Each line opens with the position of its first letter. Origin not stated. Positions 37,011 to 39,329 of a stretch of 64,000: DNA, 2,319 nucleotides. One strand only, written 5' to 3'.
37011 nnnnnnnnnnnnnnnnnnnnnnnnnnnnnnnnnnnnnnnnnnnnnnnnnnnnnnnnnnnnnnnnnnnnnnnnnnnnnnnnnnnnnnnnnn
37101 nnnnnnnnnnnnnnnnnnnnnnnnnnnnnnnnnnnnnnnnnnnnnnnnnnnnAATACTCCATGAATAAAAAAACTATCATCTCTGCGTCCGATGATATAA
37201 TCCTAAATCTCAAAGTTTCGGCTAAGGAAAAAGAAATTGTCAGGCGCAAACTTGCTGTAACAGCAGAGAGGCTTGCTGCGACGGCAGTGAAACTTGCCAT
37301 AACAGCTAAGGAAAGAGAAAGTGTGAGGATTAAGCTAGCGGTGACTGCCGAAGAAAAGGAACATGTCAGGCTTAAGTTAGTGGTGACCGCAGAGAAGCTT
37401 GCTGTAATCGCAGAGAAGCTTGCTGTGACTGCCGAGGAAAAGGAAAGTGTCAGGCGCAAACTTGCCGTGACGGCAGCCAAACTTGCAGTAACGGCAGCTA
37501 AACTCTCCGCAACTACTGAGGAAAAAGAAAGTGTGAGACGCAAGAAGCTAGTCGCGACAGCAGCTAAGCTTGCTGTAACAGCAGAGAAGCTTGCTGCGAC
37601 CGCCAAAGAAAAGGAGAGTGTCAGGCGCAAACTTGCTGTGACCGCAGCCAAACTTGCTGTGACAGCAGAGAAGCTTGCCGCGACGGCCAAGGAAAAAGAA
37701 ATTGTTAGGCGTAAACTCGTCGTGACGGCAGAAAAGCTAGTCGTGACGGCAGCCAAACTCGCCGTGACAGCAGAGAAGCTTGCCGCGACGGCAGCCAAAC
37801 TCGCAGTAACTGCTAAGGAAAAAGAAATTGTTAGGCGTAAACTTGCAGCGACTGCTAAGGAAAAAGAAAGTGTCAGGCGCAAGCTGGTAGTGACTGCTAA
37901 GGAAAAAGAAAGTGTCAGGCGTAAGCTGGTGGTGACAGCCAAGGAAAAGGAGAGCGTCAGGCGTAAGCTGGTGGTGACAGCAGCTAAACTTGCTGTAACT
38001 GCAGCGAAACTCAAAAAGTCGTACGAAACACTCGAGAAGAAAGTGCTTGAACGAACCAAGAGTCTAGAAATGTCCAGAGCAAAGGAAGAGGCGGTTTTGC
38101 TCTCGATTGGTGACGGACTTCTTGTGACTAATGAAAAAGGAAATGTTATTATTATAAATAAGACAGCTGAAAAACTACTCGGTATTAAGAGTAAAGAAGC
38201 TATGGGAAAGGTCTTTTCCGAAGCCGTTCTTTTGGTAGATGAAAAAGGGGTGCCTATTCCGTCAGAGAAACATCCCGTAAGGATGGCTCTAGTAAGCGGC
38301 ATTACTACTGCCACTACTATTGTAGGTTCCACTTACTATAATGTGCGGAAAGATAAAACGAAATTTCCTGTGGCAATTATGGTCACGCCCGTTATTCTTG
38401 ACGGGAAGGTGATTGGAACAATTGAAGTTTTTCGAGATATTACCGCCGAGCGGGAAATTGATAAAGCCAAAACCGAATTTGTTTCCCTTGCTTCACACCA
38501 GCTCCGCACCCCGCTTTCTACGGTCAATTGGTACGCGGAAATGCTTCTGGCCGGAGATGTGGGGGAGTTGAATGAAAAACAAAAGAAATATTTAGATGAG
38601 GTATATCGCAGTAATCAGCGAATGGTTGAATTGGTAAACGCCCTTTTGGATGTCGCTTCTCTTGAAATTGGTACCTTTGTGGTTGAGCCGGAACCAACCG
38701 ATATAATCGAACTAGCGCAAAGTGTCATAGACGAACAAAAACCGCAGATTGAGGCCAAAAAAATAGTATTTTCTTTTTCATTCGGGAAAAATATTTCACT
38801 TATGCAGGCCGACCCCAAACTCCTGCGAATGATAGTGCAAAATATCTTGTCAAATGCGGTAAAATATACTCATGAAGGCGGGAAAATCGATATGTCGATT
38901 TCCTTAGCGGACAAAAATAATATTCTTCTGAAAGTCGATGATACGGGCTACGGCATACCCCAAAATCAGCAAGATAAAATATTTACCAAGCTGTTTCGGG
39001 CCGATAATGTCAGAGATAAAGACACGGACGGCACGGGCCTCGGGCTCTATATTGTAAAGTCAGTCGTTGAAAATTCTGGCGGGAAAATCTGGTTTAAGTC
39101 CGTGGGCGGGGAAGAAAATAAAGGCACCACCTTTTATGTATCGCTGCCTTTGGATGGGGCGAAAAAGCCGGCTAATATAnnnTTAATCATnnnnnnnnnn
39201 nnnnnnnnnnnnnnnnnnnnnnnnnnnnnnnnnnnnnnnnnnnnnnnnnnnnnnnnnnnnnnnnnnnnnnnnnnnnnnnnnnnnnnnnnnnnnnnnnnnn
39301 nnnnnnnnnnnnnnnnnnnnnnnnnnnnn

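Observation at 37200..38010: Histidine kinase with a long in-frame tandem-repeat (heptad) array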

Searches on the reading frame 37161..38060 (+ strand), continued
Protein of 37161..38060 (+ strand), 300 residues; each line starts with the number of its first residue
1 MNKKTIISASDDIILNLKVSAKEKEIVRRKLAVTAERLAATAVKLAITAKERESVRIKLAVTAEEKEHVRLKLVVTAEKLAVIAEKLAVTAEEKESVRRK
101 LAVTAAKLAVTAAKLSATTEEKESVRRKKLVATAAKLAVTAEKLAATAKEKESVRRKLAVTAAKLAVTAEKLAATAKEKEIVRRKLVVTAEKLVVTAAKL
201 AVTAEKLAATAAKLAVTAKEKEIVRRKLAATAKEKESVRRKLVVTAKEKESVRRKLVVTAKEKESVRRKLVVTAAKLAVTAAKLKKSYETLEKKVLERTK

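Call 57: search_protein_families(library=pfam, proteins=[P0208, P0176, P0187, P0196], max_evalue=0.001)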
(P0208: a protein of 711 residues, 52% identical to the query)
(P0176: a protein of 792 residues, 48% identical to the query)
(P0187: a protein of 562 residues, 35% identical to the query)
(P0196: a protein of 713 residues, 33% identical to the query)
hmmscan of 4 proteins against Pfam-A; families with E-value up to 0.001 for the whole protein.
P0208 (711 aa): 8 families
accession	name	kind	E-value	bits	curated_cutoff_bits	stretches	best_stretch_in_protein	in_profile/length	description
PF13426.13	PAS_9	-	4.1e-42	143.1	27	3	180-280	1-103/103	PAS domain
PF08448.16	PAS_4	-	4.1e-37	127.2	23.1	3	442-552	1-110/110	PAS fold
PF00989.32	PAS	-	7.1e-33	113.4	22.6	3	556-661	2-113/113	PAS fold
PF13188.13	PAS_8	-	5.2e-31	105.9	21.8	3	557-597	3-44/65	PAS domain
PF08447.18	PAS_3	-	4.3e-09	37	25.6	0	578-651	2-80/89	PAS fold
PF12860.13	PAS_7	-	1.5e-07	32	27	0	561-668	1-114/115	PAS fold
PF24820.1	Diguanyl_cycl_sensor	-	4.9e-07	30.1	28.1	0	561-657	2-105/109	Diguanylate cyclase-like sensor domain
PF14598.12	PAS_11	-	6.8e-06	26.5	25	0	183-262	5-83/109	PAS domain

P0176 (792 aa): 6 families
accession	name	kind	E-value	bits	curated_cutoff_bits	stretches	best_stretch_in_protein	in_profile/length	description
PF13426.13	PAS_9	-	3.2e-43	146.6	27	4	520-621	2-103/103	PAS domain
PF00989.32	PAS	-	2.1e-34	118.3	22.6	2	635-744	2-113/113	PAS fold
PF08448.16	PAS_4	-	1.1e-32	113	23.1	4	140-256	2-109/110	PAS fold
PF13188.13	PAS_8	-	4.4e-32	109.3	21.8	3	634-687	1-54/65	PAS domain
PF08447.18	PAS_3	-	1.1e-17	64.5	25.6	1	658-739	2-87/89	PAS fold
PF12860.13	PAS_7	-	1.5e-07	32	27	0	141-259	3-114/115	PAS fold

P0187 (562 aa): 2 families
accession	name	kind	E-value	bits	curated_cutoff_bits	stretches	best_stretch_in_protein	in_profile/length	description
PF01359.24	Transposase_1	-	4.6e-13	49.3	24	1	43-118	2-77/80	Transposase (partial DDE domain)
PF14214.11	Helitron_like_N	-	1.7e-11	45.1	28.9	1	87-165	11-94/191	Helitron helicase-like domain at N-terminus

P0196 (713 aa): 2 families
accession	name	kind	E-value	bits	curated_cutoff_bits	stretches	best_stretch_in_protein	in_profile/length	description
PF02518.31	HATPase_c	-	9e-23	81.3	26.4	1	587-696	1-108/111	Histidine kinase-, DNA gyrase B-, and HSP90-like ATPase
PF00512.31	HisKA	-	4.8e-18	65.4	26.9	1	480-544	3-64/66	His Kinase A (phospho-acceptor) domain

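Call 67: predict_structure(alignment_id=A2)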
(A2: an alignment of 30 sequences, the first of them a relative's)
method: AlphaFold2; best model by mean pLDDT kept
length: 409 residues; sequences in the alignment: 30
mean_pLDDT: 66.7   pTM: 0.41
mean pLDDT of the five models: 66.7, 63.6, 62.2, 59.8, 52.8
residues with pLDDT >= 90: 30; 70-90: 123; 50-70: 202; < 50: 54
segments of 3 or more residues with pLDDT < 50: 1-11, 227-241, 342-350, 354-362, 401-409
pLDDT, mean of each block of 10 residues (from residue 1): 30 52 54 63 64 64 64 63 64 67 68 69 73 68 66 65 57 57 63 65 68 69 53 39 75 90 86 90 81 81 87 92 89 69 45 44 59 80 86 73 38
secondary structure, 60 per line:
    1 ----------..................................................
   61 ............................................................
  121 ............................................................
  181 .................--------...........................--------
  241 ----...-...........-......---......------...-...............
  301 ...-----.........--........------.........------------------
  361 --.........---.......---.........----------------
elements in order: H11-197 H206-232 E245-247 H249-259 H261-266 E270-275 E282-284 H286-303 E309-317 E320-327 H334-342 H363-371 E375-381 E385-393

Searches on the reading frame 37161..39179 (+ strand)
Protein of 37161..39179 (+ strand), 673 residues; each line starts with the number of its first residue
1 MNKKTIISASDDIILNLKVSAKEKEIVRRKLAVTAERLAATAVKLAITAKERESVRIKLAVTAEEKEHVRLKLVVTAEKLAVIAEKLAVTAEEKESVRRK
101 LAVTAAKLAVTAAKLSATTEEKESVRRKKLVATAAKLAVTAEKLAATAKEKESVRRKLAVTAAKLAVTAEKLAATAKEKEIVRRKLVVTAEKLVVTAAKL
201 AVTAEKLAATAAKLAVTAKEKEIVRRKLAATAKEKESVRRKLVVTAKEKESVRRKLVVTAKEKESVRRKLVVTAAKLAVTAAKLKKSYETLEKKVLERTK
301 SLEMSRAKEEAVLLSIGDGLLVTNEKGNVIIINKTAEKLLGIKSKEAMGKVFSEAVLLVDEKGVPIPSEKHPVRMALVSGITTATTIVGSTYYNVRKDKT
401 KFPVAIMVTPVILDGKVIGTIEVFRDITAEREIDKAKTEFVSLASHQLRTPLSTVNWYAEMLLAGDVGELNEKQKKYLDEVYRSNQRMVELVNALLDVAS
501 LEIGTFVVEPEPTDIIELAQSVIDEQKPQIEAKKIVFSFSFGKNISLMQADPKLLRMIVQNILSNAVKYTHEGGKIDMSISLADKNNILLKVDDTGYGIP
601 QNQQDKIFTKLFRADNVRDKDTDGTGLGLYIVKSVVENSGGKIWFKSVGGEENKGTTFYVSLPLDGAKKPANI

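Call 4: search_protein_families(library=pfam, proteins=[window:37161-39179:+], max_evalue=0.01)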
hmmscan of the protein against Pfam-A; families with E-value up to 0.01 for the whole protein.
window:37161-39179:+ (673 aa): 6 families
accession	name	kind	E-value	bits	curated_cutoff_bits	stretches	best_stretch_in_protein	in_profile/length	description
PF02518.31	HATPase_c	-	1.3e-27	96.8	26.4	1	551-665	2-110/111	Histidine kinase-, DNA gyrase B-, and HSP90-like ATPase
PF00512.31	HisKA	-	8.1e-17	61.5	26.9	1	436-502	1-64/66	His Kinase A (phospho-acceptor) domain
PF13426.13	PAS_9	-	8.1e-13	49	27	1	318-429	2-103/103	PAS domain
PF08448.16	PAS_4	-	4.6e-08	33.7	23.1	1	315-432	3-110/110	PAS fold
PF00989.32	PAS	-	7.5e-08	32.8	22.6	1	311-427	5-113/113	PAS fold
PF14501.12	HATPase_c_5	-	0.0013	19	22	1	556-645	7-88/102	GHKL domain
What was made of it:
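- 38091..38456 (+): PAS domain, residues 311-432. Pfam PAS_9, E = 8e-13 (call 4)
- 38811..39155 (+): HATPase_c catalytic domain, residues 551-665. Pfam, E = 1e-27 (call 4)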

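Call 9: find_encoding_contigs(protein=window:37161-39179:+, flank=10000)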
Protein window:37161-39179:+ (673 aa): 1 contig read that carries it; 1 place shown.
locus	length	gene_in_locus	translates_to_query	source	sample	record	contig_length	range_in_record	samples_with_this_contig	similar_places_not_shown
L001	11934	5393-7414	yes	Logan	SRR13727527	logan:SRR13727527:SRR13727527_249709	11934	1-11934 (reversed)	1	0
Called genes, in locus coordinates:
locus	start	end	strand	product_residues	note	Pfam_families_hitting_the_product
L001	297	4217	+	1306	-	PF00932:LTD, PF05048:NosD (faint), PF13229:Beta_helix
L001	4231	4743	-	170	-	PF04545:Sigma70_r4 (faint), PF04542:Sigma70_r2 (weak), PF08281:Sigma70_r4_2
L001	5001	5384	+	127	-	PF00072:Response_reg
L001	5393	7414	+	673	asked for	PF00989:PAS (weak), PF08448:PAS_4, PF13426:PAS_9, PF00512:HisKA, PF02518:HATPase_c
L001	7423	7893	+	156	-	PF20274:cREC_REC (weak), PF03709:OKR_DC_1_N (faint), PF00072:Response_reg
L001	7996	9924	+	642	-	PF11999:Ice_binding, PF13229:Beta_helix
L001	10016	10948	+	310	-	PF00188:CAP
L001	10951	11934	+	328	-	?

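Call 43: predict_structure(alignment_id=A1)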
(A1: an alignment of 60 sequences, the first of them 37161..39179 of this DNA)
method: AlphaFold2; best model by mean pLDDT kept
length: 673 residues; sequences in the alignment: 60
mean_pLDDT: 75.1   pTM: 0.48
mean pLDDT of the five models: 75.1, 74.7, 73.3, 73.0, 72.7
residues with pLDDT >= 90: 125; 70-90: 331; 50-70: 155; < 50: 62
segments of 3 or more residues with pLDDT < 50: 1-8, 119-122, 139-143, 267-279, 386-388, 612-624, 669-673
pLDDT, mean of each block of 10 residues (from residue 1): 44 69 86 86 84 80 74 74 68 71 72 55 50 50 49 56 67 68 68 77 79 77 79 78 66 54 50 45 51 63 63 66 92 89 91 88 87 85 56 87 88 86 83 74 73 83 85 86 79 79 79 96 95 97 90 93 92 96 93 90 77 46 62 89 83 82 72 31
secondary structure, 60 per line:
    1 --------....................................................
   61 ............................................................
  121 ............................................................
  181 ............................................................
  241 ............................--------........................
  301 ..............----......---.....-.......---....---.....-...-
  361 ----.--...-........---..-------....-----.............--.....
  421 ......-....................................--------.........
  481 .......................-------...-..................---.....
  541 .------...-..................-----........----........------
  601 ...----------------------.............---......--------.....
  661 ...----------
elements in order (helices of 4 or more, strands of 3 or more residues): H9-268 H277-314 E319-324 E328-332 H334-340 H344-347 H352-355 E357-359 H372-379 E392-395 E401-413 E416-426 H428-463 H472-503 E511-513 H515-532 E536-541 E548-550 H552-569 E575-582 E587-594 H626-638 E642-647 E656-663
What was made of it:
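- On Coiled coil: Only monomer prediction was available (calls 43, 67).
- The rigid helix prediction (calls 43, 67).
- On Coiled coil: AlphaFold2 predicts a helix over residues 9-268 (call 43).
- Helix: residues 9-268 in the window protein (call 43).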

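Call 46: search_protein_families(library=ncbifam, proteins=[window:37161-39179:+], max_evalue=0.001)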
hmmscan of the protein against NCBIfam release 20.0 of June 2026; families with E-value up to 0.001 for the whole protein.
window:37161-39179:+ (673 aa): 63 families (the best 25 are shown)
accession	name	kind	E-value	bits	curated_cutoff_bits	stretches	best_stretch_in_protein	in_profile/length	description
NF033092.0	HK_WalK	equivalog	1.5e-70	238.5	725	1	283-664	234-594/594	cell wall metabolism sensor histidine kinase WalK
NF046044.1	PnpS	equivalog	2.6e-67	227.5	400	1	281-663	29-390/390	two-component system histidine kinase PnpS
NF047874.1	MASE3_PAS_HK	subfamily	3.1e-54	184.9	560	1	277-666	239-627/655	MASE3 domain-containing sensor histidine kinase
TIGR02966.1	phoR_proteo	equivalog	1.2e-53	182.3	334.2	1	313-661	12-332/333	phosphate regulon sensor histidine kinase PhoR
TIGR02956.1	TMAO_torS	equivalog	8.9e-43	146.5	676.5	1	432-669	459-687/967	TMAO reductase system sensor histidine kinase/response regulator TorS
NF033093.1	HK_VicK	exception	5.6e-41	140.6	680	1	300-666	87-437/448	cell wall metabolism sensor histidine kinase VicK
NF045595.1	HK_scytonemin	equivalog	2.1e-40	138.7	865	1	408-664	387-635/637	scytonemin biosynthesis sensor histidine kinase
NF033091.0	HK_VanS_ACDEFG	equivalog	2.3e-40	138.5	400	1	428-663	65-293/293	vancomycin resistance histidine kinase VanS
NF008468.0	PRK11360.1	equivalog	5.9e-40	137.2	646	1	300-668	261-612/616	two-component system sensor histidine kinase AtoS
NF045911.1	TCSHisKinNblS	equivalog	3.7e-39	134.6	1000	1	288-663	247-619/621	two-component system sensor histidine kinase NblS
NF041880.1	EPS_EpsF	equivalog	1.2e-38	132.9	900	1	426-663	263-492/492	response regulator EpsF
NF008302.0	PRK11091.1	equivalog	1.6e-38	132.5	838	1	233-665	78-506/779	aerobic respiration two-component sensor histidine kinase ArcB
NF008318.0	PRK11107.1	equivalog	2e-37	128.7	890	1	432-669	288-523/920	two-component sensor histidine kinase BarA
NF006800.0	PRK09303.1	equivalog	2.6e-37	128.7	342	1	435-664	149-377/383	histidine kinase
NF041735.1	hist_kin_RppB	equivalog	3.5e-37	128.2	400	1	439-663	218-438/438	two-component system sensor histidine kinase RppB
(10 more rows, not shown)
